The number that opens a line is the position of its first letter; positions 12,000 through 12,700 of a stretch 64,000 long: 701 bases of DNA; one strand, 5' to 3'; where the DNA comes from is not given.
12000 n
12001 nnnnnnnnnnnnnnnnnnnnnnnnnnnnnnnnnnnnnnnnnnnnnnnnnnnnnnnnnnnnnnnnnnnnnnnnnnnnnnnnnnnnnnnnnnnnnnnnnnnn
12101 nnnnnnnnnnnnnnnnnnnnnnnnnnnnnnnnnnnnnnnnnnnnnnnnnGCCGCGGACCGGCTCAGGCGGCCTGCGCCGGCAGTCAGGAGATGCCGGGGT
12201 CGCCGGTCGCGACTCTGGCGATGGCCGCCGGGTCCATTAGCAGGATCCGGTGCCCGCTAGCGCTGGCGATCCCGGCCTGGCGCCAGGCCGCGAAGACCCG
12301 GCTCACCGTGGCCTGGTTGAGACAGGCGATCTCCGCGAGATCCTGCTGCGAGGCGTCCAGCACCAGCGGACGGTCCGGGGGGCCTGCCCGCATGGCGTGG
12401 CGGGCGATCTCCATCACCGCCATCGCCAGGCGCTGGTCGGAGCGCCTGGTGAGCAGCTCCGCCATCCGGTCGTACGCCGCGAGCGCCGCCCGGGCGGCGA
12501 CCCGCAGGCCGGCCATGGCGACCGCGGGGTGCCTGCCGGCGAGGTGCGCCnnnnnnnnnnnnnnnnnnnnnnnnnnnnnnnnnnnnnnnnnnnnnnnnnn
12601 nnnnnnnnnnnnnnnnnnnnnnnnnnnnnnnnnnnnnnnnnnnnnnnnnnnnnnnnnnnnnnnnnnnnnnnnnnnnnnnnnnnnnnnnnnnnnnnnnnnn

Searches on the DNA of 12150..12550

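Call 59: search_rna_families(source=window, start=12150, end=12550, threshold=evalue, max_evalue=10)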
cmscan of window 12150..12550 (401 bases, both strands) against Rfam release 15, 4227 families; matches with E-value up to 10: 3.
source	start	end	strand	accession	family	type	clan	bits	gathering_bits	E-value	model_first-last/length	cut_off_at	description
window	12207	12293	-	RF02963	DUF3800-IV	Gene; sRNA;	-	16.8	60.7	4.6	1-91/91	no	DUF3800-IV RNA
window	12157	12221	+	RF01516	v-snoRNA-1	Gene; snRNA; snoRNA; CD-box;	-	14.2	75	2.3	1-65/65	no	Human herpesvirus 1 small nucleolar RNA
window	12166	12260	-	RF01721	Pseudomon-groES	Cis-reg;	-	12.4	50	7.9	1-111/111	no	Pseudomon-groES RNA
